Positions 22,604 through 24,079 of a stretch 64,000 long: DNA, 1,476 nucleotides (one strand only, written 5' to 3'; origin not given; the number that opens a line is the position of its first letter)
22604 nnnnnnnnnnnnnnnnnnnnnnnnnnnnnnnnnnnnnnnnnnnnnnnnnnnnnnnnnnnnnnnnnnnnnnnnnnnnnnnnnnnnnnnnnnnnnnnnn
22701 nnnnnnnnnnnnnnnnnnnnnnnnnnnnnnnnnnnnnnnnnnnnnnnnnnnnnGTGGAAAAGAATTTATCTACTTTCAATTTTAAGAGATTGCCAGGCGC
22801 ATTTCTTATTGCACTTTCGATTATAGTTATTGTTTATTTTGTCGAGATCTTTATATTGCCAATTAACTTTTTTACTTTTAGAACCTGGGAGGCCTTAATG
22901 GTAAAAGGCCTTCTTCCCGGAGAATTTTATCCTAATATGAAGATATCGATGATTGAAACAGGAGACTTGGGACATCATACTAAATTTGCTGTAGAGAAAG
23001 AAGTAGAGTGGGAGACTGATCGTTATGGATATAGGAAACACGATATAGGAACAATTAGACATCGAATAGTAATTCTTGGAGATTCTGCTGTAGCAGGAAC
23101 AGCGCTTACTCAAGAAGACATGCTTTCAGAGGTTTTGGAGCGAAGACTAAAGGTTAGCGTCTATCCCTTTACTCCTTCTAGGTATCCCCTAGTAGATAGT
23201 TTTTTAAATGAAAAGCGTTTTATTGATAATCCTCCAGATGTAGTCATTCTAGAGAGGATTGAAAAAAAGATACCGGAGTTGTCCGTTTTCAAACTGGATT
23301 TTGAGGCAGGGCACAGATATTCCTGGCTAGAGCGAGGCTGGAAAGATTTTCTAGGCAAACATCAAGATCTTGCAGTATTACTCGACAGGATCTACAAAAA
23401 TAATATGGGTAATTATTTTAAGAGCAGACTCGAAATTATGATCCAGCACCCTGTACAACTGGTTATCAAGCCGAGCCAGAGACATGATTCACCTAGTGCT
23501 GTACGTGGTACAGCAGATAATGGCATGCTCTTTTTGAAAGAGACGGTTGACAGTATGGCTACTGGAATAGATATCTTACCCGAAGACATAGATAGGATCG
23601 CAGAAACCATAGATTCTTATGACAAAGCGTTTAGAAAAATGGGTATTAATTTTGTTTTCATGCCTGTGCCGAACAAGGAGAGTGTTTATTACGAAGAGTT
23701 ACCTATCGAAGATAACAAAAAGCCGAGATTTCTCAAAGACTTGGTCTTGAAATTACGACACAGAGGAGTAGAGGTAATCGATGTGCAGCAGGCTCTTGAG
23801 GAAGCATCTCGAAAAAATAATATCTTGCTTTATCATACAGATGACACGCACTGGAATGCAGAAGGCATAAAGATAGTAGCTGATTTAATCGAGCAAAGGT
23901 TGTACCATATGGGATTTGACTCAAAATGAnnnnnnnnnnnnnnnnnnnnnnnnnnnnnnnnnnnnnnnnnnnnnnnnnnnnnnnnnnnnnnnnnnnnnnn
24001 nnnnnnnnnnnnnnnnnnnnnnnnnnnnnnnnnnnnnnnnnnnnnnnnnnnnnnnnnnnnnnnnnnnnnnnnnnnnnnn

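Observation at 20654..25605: Lipid-linked periplasmic glycosylation/O-acetylation module (GT2 DPM1-like, MBOAT, AlgJ-like, GT-C)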

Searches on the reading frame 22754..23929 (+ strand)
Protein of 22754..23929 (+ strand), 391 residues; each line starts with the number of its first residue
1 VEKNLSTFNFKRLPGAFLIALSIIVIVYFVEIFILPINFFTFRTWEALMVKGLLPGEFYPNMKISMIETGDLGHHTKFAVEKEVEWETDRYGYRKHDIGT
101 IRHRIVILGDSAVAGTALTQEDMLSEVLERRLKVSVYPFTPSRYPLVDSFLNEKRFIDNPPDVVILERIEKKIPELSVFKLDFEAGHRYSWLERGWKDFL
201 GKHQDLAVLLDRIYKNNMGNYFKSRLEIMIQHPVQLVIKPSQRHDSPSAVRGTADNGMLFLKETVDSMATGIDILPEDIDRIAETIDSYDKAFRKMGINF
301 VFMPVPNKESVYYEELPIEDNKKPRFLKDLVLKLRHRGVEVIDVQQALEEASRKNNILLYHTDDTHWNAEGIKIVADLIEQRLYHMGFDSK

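Call 5: search_protein_families(library=pfam, proteins=[window:22754-23929:+], max_evalue=0.01)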
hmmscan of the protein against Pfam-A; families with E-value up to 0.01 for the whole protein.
window:22754-23929:+ (391 aa): 1 family
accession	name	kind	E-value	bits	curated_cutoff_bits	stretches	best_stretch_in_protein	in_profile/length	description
PF16822.11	ALGX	-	8.5e-13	49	26.5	1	282-381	28-128/268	SGNH hydrolase-like domain, acetyltransferase AlgX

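Call 6: search_protein_families(library=ncbifam, proteins=[window:22754-23929:+], max_evalue=0.001)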
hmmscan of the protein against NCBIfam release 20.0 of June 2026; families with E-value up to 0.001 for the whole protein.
window:22754-23929:+ (391 aa): 1 family
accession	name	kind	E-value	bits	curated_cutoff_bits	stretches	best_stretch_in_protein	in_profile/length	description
NF047474.1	GDSL_LA_2486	hypoth_equivalog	2.3e-06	27.1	300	1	298-383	248-325/326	LA_2486 family SGNH/GDSL-type esterase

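Call 13: find_homologous_proteins(query=window:22754-23929:+, max_evalue=0.001)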
Query window:22754-23929:+ (391 aa): 115 proteins with E <= 0.001 among 5389 candidates.
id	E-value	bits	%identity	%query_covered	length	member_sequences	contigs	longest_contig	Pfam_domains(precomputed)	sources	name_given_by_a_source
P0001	6.7e-262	886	100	100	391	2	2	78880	PF16822.12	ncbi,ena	-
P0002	4.6e-171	587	67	98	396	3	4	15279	PF16822.12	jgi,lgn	-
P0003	2.5e-165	568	66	98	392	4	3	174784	PF16822.12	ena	-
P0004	4.8e-164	564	64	98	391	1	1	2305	PF16822.12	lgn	-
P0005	5.0e-162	557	64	98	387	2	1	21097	PF16822.12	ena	-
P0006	5.7e-129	448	55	98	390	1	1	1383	PF16822.12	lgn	-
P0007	6.4e-129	448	55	98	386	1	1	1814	PF16822.12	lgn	-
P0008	5.6e-127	442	53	99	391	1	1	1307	PF16822.12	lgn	-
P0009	1.2e-124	434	52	98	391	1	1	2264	PF16822.12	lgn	-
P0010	3.8e-124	433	55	98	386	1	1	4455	PF16822.12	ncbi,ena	-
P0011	4.2e-121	423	54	98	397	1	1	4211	PF16822.12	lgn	-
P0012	6.0e-121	422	53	96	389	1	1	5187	PF16822.12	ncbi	-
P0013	1.4e-120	421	53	96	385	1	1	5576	PF16822.12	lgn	-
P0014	1.5e-119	417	52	97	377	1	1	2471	PF16822.12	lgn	-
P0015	2.4e-111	390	48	98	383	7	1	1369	PF16822.12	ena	-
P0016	1.1e-106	375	48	98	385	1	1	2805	PF16822.12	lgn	-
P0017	1.5e-104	368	47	98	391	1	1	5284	PF16822.12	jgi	jgi:alginate O-acetyltransferase complex protein AlgJ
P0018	3.8e-101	357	46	97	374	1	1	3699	PF16822.12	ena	-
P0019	7.2e-101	356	49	96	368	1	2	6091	PF16822.12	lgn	-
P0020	3.7e-100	354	45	97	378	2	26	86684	PF16822.12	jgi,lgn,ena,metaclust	metaclust:\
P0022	1.5e-98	348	44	97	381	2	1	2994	PF16822.12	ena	-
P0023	5.2e-98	347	47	98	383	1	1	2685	PF16822.12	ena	-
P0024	8.7e-98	346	47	93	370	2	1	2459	PF16822.12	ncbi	-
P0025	1.8e-91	325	45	97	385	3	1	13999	PF16822.12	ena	-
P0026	7.2e-89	316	44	96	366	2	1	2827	PF16822.12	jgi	jgi:alginate O-acetyltransferase complex protein AlgJ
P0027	1.9e-87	312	45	93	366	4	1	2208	PF16822.12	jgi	-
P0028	2.2e-87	312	42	97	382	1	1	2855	PF16822.12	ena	-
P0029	8.3e-87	310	43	98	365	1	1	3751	PF16822.12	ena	-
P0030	6.3e-86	307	43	91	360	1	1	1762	PF16822.12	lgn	-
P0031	1.8e-85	305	44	97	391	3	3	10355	PF16822.12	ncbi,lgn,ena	-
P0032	2.3e-85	305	43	91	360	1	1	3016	PF16822.12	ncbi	-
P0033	4.3e-85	304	41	96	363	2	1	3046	PF16822.12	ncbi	-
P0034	1.6e-84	302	44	93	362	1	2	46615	PF16822.12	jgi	jgi:alginate O-acetyltransferase complex protein AlgJ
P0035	1.8e-84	302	42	97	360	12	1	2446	PF16822.12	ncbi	-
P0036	1.9e-84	302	43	98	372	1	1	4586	PF16822.12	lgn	-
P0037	2.9e-84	301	43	90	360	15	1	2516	PF16822.12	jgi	jgi:hypothetical protein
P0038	6.9e-84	300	42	96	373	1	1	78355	PF16822.12,PF13472.13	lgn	-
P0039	2.4e-83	298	44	91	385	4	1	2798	PF16822.12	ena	-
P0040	2.7e-83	298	41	92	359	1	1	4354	PF16822.12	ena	-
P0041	3.1e-83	298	42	91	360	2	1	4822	PF16822.12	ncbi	-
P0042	9.4e-83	296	43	90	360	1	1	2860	PF16822.12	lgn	-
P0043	1.2e-82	296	44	90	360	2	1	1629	PF16822.12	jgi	jgi:alginate O-acetyltransferase complex protein AlgJ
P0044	6.6e-82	294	40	95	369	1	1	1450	PF16822.12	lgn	-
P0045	9.6e-82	293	44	89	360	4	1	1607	PF16822.12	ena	-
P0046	1.0e-81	293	42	97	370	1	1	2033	PF16822.12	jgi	jgi:hypothetical protein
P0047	1.1e-81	293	43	91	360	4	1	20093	PF16822.12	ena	-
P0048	1.2e-81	293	42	90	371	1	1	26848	PF16822.12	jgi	jgi:alginate O-acetyltransferase complex protein AlgJ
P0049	2.6e-81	292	41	90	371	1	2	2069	PF16822.12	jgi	jgi:alginate O-acetyltransferase complex protein AlgJ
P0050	3.0e-81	291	42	92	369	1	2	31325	PF16822.12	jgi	jgi:alginate O-acetyltransferase complex protein AlgJ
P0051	3.0e-81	291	41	93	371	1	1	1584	PF16822.12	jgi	-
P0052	3.2e-81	291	42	93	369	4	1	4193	PF16822.12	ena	-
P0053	9.3e-81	290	42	91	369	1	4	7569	PF16822.12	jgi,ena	jgi:hypothetical protein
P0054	9.7e-81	290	42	90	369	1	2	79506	PF16822.12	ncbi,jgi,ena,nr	ncbi:MAG TPA: hypothetical protein VLZ10_06425 [Thermodesulfobacteriota bacterium]|nr:hypothetical p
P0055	1.1e-80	290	42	91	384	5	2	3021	PF16822.12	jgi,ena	-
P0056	1.6e-80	289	42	96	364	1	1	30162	PF16822.12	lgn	-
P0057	3.2e-80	288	43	91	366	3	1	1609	PF16822.12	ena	-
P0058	5.8e-80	287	42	90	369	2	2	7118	PF16822.12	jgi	-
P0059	1.5e-79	286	41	91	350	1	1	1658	PF16822.12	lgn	-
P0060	1.7e-79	286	40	91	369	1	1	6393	PF16822.12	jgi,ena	-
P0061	2.6e-79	285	43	90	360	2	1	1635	PF16822.12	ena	-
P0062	4.6e-79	284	42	94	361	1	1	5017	PF16822.12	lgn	-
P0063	9.2e-79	283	40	93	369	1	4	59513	PF16822.12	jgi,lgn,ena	jgi:hypothetical protein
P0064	1.0e-78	283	42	90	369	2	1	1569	PF16822.12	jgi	-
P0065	1.1e-78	283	42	90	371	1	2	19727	PF16822.12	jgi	jgi:hypothetical protein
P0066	3.9e-78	281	42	90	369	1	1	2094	PF16822.12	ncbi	-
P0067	7.0e-78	280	41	97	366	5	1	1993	PF16822.12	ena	-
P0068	7.7e-78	280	40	96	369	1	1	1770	PF16822.12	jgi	jgi:hypothetical protein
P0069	8.0e-78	280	41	92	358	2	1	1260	PF16822.12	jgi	-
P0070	1.5e-77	279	41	90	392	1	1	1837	PF16822.12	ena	-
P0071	3.9e-77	278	42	90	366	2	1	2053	PF16822.12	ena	-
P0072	4.7e-77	278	41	90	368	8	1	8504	PF16822.12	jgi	jgi:hypothetical protein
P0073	1.8e-76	276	44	92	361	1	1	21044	PF16822.12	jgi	jgi:alginate O-acetyltransferase complex protein AlgJ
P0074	3.1e-76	275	40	92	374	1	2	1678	PF16822.12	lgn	-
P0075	7.1e-76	274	41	95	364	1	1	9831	PF16822.12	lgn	-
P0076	1.6e-75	273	42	92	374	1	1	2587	PF16822.12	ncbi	-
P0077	3.3e-75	271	40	90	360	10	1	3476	PF16822.12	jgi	-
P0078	1.5e-74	269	39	96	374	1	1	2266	PF16822.12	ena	-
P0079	5.4e-74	267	41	94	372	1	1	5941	PF16822.12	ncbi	-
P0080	4.1e-73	265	40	90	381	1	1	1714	PF16822.12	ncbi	-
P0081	1.2e-72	263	42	91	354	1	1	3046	PF16822.12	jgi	jgi:lysophospholipase L1-like esterase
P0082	2.1e-72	262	40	96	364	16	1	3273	PF16822.12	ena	-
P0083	2.6e-71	259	41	88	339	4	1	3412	PF16822.12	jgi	jgi:hypothetical protein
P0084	3.2e-71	258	39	94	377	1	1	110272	PF16822.12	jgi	jgi:alginate O-acetyltransferase complex protein AlgJ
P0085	6.1e-71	257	39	95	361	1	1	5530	PF16822.12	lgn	-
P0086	2.1e-70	256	39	97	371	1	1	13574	PF16822.12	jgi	jgi:alginate O-acetyltransferase complex protein AlgJ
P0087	7.6e-69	251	40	91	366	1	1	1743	PF16822.12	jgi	jgi:alginate O-acetyltransferase complex protein AlgJ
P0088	1.8e-68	249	38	90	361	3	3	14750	PF16822.12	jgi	jgi:hypothetical protein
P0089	2.1e-68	249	38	95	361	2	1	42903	PF16822.12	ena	-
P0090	6.6e-66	241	40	95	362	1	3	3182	PF16822.12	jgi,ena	-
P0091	1.3e-65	240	40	97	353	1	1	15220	PF16822.12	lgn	-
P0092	4.7e-65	238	39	92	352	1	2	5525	PF16822.12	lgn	-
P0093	1.3e-64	237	39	90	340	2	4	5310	PF16822.12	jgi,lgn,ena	-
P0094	1.4e-64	236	41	97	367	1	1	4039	PF16822.12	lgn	-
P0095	3.2e-64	235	40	93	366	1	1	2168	PF16822.12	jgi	jgi:alginate O-acetyltransferase complex protein AlgJ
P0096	7.7e-61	224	36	97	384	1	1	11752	PF16822.12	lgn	-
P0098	3.4e-59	219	38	89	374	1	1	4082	PF16822.12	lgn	-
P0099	4.9e-59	218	39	93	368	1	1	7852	PF16822.12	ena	-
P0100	3.4e-57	212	36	96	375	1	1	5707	PF16822.12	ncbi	-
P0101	2.5e-55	206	38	94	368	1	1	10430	PF16822.12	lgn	-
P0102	5.9e-55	205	33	93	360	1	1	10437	PF16822.12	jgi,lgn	-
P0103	6.3e-54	201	37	91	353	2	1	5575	PF16822.12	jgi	-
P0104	3.2e-53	199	34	93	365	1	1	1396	PF16822.12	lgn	-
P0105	7.4e-52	195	35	92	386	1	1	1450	PF16822.12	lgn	-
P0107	4.3e-51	192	36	93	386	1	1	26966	PF16822.12,PF00657.29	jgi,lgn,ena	-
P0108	3.1e-50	189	40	79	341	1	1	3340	PF16822.12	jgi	jgi:alginate O-acetyltransferase complex protein AlgJ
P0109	7.1e-48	182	32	95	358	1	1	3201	PF16822.12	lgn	-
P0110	2.7e-41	160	34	89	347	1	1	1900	PF16822.12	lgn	-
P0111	8.5e-40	155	33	89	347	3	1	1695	PF16822.12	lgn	-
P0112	6.6e-33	132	30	93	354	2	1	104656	PF16822.12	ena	-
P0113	4.5e-29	120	28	89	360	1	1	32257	PF16822.12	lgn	-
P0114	1.1e-20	92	28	82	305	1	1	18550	PF16822.12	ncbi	-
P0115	1.8e-4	39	32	33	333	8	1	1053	PF16822.12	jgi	jgi:hypothetical protein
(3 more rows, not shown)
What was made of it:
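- Public annotation calls the SGNH homologues 'AlgJ' (call 13).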

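Call 14: find_encoding_contigs(protein=P0003, flank=8000, max_places=2)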
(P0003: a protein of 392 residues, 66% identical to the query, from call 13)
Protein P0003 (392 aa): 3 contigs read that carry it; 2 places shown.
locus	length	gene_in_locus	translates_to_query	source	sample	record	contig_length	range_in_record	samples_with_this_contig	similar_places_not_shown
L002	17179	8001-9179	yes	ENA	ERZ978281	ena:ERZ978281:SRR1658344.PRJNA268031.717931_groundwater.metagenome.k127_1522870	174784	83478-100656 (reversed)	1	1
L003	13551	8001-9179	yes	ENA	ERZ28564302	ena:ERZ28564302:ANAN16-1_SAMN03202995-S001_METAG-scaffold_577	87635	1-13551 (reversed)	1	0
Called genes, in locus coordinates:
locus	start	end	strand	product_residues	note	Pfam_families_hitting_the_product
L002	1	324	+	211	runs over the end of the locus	PF05175:MTS, PF13489:Methyltransf_23, PF05401:NodS (weak), PF07021:MetW, PF13847:Methyltransf_31, PF08241:Methyltransf_11, PF08242:Methyltransf_12, PF13649:Methyltransf_25, +1 more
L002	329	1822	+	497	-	PF01943:Polysacc_synt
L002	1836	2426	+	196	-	PF00132:Hexapep, PF14602:Hexapep_2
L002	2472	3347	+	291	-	PF13489:Methyltransf_23, PF13847:Methyltransf_31, PF08241:Methyltransf_11, PF08242:Methyltransf_12 (weak), PF13649:Methyltransf_25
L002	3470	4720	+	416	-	PF13692:Glyco_trans_1_4, PF13524:Glyco_trans_1_2 (weak)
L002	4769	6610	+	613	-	PF00534:Glycos_transf_1, PF13692:Glyco_trans_1_4, PF02698:DUF218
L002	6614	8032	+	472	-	PF03062:MBOAT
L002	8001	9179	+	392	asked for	PF16822:ALGX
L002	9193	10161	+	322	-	PF13489:Methyltransf_23, PF08241:Methyltransf_11, PF08242:Methyltransf_12, PF13649:Methyltransf_25, PF13847:Methyltransf_31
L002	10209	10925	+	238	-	PF00535:Glycos_transf_2, PF10111:Glyco_tranf_2_2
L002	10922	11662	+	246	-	PF01209:Ubie_methyltran, PF05219:DREV (weak), PF13489:Methyltransf_23, PF05148:Methyltransf_8 (weak), PF13649:Methyltransf_25, PF13847:Methyltransf_31, PF08241:Methyltransf_11, PF08242:Methyltransf_12, +1 more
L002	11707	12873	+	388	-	PF13231:PMT_2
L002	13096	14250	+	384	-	PF13091:PLDc_2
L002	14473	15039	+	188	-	PF01909:NTP_transf_2, PF18765:Polbeta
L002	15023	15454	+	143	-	PF05168:HEPN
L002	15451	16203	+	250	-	PF01261:AP_endonuc_2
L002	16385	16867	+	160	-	-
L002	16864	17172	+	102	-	PF05016:ParE_toxin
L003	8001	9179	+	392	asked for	PF16822:ALGX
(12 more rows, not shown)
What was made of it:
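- In the closest relative the MBOAT-SGNH pair is followed, two genes on, by another small GT2 and a PMT_2 GT-C (L002, call 14).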

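Call 15: find_encoding_contigs(protein=P0054, flank=8000, max_places=2)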
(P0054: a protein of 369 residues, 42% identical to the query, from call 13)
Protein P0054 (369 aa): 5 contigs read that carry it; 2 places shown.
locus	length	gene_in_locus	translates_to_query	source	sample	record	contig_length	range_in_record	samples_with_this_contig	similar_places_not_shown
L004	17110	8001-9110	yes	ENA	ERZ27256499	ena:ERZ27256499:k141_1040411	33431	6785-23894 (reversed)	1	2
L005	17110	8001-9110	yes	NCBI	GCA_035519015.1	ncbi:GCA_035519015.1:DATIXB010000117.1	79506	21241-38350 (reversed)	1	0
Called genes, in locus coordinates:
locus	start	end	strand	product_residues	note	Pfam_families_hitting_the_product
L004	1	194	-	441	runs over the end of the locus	PF01663:Phosphodiest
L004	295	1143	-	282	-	PF25201:nSTAND6 (faint), PF00005:ABC_tran, PF13304:AAA_21 (faint)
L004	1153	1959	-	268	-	PF00528:BPD_transp_1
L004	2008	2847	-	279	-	PF00528:BPD_transp_1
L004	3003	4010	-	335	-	PF12849:PBP_like_2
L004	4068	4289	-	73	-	-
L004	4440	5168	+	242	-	PF00535:Glycos_transf_2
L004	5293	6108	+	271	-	PF13489:Methyltransf_23, PF01209:Ubie_methyltran, PF08241:Methyltransf_11, PF08242:Methyltransf_12, PF13649:Methyltransf_25, PF13847:Methyltransf_31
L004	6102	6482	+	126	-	PF10066:DUF2304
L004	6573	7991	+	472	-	PF03062:MBOAT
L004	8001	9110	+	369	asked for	PF16822:ALGX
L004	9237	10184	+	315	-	PF01073:3Beta_HSD, PF01370:Epimerase, PF02719:Polysacc_synt_2, PF04321:RmlD_sub_bind, PF05368:NmrA, PF07993:NAD_binding_4 (weak), PF13460:NAD_binding_10, PF16363:GDP_Man_Dehyd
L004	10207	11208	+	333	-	PF00294:PfkB, PF01256:Carb_kinase (weak), PF08543:Phos_pyr_kin (faint)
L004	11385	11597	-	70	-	PF07311:Dodecin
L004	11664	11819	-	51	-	-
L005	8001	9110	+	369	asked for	PF16822:ALGX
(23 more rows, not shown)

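Call 16: find_encoding_contigs(protein=P0084, flank=8000, max_places=2)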
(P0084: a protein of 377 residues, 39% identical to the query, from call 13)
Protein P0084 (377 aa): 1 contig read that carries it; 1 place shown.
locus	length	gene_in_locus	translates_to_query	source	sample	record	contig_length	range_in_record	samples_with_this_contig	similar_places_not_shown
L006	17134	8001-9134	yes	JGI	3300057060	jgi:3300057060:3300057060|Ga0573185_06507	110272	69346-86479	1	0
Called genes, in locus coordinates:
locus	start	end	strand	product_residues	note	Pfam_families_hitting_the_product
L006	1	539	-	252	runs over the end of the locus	PF00142:Fer4_NifH (faint), PF01656:CbiA, PF02374:ArsA_ATPase (faint), PF06564:CBP_BcsQ, PF09140:MipZ (faint), PF10609:ParA (faint), PF13614:AAA_31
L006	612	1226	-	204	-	PF02527:GidB, PF13847:Methyltransf_31 (weak)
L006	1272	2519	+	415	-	PF13512:TPR_18 (weak), PF13525:YfiO, PF07719:TPR_2 (faint), PF13174:TPR_6 (faint), PF13428:TPR_14 (faint), PF13432:TPR_16 (faint), PF14559:TPR_19 (faint), PF03968:LptD_N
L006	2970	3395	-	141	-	PF03061:4HBT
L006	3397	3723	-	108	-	PF00085:Thioredoxin, PF13098:Thioredoxin_2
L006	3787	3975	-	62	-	PF09723:Zn_ribbon_8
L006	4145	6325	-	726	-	PF00403:HMA, PF00122:E1-E2_ATPase, PF00702:Hydrolase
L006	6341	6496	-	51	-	-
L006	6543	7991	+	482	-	PF03062:MBOAT, PF13813:MBOAT_2 (weak)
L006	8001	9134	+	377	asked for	PF16822:ALGX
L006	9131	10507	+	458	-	PF01565:FAD_binding_4, PF02913:FAD-oxidase_C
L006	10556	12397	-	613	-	PF00953:Glycos_transf_4, PF13727:CoA_binding_3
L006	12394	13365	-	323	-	PF01073:3Beta_HSD, PF01370:Epimerase, PF02719:Polysacc_synt_2, PF04321:RmlD_sub_bind (weak), PF16363:GDP_Man_Dehyd, PF07993:NAD_binding_4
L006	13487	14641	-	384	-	PF13439:Glyco_transf_4, PF13579:Glyco_trans_4_4, PF20706:GT4-conflict, PF00534:Glycos_transf_1, PF13692:Glyco_trans_1_4, PF13524:Glyco_trans_1_2 (weak)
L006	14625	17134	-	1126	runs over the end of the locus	PF04932:Wzy_C, PF14559:TPR_19, PF12895:ANAPC3, PF13414:TPR_11, PF13432:TPR_16, PF14559:TPR_19, PF23914:TPR_CcmH_CycH, PF00515:TPR_1, +18 more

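Call 18: search_solved_structures(query=window:22754-23929:+, max_evalue=10, show_alignments=3)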
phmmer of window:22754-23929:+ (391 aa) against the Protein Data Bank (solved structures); distinct sequences matched with E-value up to 10: 0.

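Call 29: find_related_loci(query=A1, collection=genome_contigs, flank=8000)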
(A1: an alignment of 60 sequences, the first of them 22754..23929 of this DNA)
Query A1 (391 aa) in genome_contigs; peptide patterns used: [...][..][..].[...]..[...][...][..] (x = any residue, [..] = any of these).
250 stretches matched a pattern; 179 encode a relative of the query (tblastn E <= 1e-3); the best 80 are kept; 80 distinct loci.
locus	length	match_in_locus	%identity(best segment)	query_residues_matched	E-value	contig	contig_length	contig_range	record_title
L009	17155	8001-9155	65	1-383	7e-171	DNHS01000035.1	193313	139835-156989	MAG TPA_asm: Candidatus Omnitrophota bacterium isolate UBA10183 contig_5537, whole genome shotgun sequence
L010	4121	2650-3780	55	1-383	1e-132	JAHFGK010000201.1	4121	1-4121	MAG: Candidatus Omnitrophota bacterium isolate nzgw313 NODE_45862_length_4122_cov_3.635591, whole genome shotgun sequenc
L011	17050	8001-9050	43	17-383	1e-86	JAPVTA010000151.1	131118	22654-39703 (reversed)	MAG: Thermodesulfobacteriota bacterium isolate MW3_metabat.11 k97_365260, whole genome shotgun sequence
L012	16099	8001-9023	42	18-383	5e-84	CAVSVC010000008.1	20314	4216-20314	MAG: uncultured delta proteobacterium isolate MFD02809.bin.2.45 genome assembly, contig: contig_136937, whole genome sho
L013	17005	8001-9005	43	30-383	3e-82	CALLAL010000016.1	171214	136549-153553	MAG: uncultured bacterium isolate N1_Bin_METABAT__110_1 genome assembly, contig: c_000001253594, whole genome shotgun se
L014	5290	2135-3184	41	11-377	3e-82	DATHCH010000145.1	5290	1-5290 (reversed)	MAG TPA_asm: Thermodesulfobacteriota bacterium isolate SMAG_U12362 k141_364292, whole genome shotgun sequence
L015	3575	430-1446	40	30-380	1e-81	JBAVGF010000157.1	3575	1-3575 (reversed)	MAG: Thermodesulfobacteriota bacterium isolate MFD06953_ilm_asm_bin13 k127_126496, whole genome shotgun sequence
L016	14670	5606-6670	40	11-381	2e-80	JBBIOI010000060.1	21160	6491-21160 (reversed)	MAG: Deltaproteobacteria bacterium isolate TCS170221_bin_276 NODE_2056_length_21160_cov_4.10531, whole genome shotgun se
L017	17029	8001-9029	41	18-377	4e-79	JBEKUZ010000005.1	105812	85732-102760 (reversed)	MAG: Thermodesulfobacteriota bacterium isolate SPRUCE 593 SPRUCE_593_5, whole genome shotgun sequence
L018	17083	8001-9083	38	9-387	2e-77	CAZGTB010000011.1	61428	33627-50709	MAG TPA_asm: uncultured Syntrophorhabdus sp. isolate SRP302447_co2_18 genome assembly, contig: NODE_1458_length_61428_co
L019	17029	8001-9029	40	18-377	2e-77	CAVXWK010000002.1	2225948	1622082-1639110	MAG: uncultured delta proteobacterium isolate MFD04492.bin.2.7 genome assembly, contig: contig_9170, whole genome shotgu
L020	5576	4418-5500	40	9-383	4e-77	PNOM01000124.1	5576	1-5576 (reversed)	MAG: Syntrophus sp. (in: bacteria) isolate SW.010 SW_1010864_5576, whole genome shotgun sequence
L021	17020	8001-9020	39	30-382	7e-76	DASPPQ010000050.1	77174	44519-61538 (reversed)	MAG TPA_asm: Thermodesulfobacteriota bacterium isolate SMAG_U12177 k141_1754682, whole genome shotgun sequence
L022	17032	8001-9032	38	16-377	2e-75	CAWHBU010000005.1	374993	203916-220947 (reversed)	MAG: uncultured delta proteobacterium isolate MFD03726.bin.2.155 genome assembly, contig: contig_11286, whole genome sho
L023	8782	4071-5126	37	11-383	1e-73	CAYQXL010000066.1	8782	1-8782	MAG TPA_asm: uncultured Pseudomonadota bacterium isolate SRP220891_co4_98 genome assembly, contig: NODE_14215_length_878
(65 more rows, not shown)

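Call 32: predict_structure(alignment_id=A1)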
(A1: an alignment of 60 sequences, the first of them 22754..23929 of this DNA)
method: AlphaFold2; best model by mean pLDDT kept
length: 391 residues; sequences in the alignment: 60
mean_pLDDT: 90.9   pTM: 0.89
mean pLDDT of the five models: 90.9, 90.7, 89.3, 88.4, 86.3
residues with pLDDT >= 90: 293; 70-90: 73; 50-70: 25; < 50: 0
segments of 3 or more residues with pLDDT < 50: none
pLDDT, mean of each block of 10 residues (from residue 1): 55 83 94 93 89 77 95 92 95 94 97 94 98 97 87 93 98 92 65 88 90 91 89 81 80 90 95 93 98 97 98 95 95 98 97 95 97 98 94 69
secondary structure, 60 per line:
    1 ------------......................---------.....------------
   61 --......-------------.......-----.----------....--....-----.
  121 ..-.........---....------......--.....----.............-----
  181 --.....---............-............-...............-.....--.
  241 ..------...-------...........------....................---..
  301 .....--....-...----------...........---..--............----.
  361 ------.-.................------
elements in order: H13-34 H44-48 E63-68 E82-88 E105-108 H111-114 H124-132 E136-139 H146-151 H154-158 E163-169 H170-175 H183-187 H191-202 H204-215 H217-231 H233-237 E249-251 E259-261 H262-269 H276-295 E299-305 H308-311 H326-336 H344-355 H369-385
